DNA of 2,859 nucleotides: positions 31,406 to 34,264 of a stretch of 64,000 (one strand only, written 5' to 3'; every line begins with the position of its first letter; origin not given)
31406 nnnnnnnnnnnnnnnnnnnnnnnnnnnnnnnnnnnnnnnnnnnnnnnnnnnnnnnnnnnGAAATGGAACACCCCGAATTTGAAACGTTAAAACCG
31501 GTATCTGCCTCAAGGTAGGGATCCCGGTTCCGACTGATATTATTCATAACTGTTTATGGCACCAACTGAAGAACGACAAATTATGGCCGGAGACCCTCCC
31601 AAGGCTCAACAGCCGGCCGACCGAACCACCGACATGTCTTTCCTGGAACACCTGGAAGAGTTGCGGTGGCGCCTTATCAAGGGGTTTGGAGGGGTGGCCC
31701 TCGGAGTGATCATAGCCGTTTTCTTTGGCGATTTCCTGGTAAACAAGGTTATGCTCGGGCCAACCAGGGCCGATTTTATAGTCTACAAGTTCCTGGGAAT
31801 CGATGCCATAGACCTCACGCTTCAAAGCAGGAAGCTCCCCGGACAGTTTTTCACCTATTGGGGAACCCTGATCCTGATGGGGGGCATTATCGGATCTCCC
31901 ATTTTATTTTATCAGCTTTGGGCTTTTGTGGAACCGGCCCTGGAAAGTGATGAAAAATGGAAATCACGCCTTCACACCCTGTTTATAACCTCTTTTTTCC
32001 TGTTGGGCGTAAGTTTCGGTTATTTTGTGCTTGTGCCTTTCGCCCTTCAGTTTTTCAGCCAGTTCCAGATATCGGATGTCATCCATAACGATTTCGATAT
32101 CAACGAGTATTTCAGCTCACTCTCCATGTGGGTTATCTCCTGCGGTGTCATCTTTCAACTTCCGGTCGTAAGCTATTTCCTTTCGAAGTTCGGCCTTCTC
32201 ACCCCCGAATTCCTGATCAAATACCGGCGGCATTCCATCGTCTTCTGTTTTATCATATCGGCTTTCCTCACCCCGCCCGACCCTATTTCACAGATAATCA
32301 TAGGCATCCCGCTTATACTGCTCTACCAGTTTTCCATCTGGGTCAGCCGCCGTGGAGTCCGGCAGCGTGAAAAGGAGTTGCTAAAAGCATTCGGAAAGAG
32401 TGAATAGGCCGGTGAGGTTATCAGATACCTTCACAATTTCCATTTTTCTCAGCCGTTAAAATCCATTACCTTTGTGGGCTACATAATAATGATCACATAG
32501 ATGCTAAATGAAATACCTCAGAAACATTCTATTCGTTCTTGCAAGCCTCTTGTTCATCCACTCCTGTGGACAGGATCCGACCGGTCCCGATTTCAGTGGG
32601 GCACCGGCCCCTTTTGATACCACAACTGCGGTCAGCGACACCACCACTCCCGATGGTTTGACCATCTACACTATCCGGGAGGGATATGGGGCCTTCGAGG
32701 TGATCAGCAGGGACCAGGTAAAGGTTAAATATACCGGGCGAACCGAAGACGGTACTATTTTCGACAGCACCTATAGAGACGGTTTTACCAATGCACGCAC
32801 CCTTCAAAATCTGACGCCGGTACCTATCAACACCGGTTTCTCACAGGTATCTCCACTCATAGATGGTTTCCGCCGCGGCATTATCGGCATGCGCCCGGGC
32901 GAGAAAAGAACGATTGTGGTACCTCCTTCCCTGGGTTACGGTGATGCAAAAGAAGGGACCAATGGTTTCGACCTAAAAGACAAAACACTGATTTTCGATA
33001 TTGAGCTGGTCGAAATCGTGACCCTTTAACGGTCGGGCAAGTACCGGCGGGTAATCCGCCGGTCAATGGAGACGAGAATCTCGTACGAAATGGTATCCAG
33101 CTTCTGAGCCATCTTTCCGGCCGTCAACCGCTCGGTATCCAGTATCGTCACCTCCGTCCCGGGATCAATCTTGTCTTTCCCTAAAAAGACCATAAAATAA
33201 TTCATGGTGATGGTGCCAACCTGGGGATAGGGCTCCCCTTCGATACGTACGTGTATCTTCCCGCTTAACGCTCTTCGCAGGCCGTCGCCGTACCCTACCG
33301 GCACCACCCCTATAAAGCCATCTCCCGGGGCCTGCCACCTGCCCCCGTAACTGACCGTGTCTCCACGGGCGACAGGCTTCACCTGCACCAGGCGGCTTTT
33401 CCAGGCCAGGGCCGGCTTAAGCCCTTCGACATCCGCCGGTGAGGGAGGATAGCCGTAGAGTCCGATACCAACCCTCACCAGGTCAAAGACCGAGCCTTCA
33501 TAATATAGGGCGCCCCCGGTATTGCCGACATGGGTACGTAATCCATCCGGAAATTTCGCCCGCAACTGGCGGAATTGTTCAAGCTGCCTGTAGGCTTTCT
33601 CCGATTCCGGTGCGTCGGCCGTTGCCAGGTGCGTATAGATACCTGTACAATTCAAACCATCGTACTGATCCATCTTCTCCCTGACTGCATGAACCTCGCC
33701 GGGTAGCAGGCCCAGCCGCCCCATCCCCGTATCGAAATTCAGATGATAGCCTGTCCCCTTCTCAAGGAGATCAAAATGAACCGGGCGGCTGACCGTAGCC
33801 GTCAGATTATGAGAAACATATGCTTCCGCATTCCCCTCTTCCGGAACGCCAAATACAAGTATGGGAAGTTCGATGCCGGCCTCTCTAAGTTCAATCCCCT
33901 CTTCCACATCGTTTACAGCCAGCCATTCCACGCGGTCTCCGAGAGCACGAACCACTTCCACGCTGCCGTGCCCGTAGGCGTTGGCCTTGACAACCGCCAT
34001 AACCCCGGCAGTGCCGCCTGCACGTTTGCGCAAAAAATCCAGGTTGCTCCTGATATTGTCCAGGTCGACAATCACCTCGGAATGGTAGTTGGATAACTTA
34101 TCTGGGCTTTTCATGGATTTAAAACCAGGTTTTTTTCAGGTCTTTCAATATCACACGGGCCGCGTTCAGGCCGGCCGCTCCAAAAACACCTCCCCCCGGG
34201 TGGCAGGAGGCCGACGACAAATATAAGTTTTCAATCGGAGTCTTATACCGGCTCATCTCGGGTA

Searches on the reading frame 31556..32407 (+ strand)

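Call 43: search_protein_families(library=pfam, proteins=[window:31556-32407:+], max_evalue=0.0001)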
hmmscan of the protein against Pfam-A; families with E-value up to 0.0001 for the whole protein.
window:31556-32407:+ (283 aa): 1 family
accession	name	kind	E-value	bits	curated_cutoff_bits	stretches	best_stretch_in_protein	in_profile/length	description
PF00902.23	TatC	-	2.4e-57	194.5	25.1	1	31-252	1-208/208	Sec-independent protein translocase protein (TatC)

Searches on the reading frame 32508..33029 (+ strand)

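Call 43: search_protein_families(library=pfam, proteins=[window:32508-33029:+], max_evalue=0.0001)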
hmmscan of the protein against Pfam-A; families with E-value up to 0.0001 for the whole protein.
window:32508-33029:+ (173 aa): 1 family
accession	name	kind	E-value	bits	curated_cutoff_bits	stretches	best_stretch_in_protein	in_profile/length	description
PF00254.34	FKBP_C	-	9.2e-19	68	21.1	1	68-168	8-94/94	FKBP-type peptidyl-prolyl cis-trans isomerase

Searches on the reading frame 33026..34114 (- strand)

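Call 43: search_protein_families(library=pfam, proteins=[window:33026-34114:-], max_evalue=0.0001)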
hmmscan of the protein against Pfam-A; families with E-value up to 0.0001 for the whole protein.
window:33026-34114:- (362 aa): 2 families
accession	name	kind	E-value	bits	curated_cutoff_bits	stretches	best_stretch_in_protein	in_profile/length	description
PF01168.26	Ala_racemase_N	-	6e-59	199.9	24.1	1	16-224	1-220/220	Alanine racemase, N-terminal domain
PF00842.27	Ala_racemase_C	-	1.4e-35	122.1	25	1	236-358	2-127/127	Alanine racemase, C-terminal domain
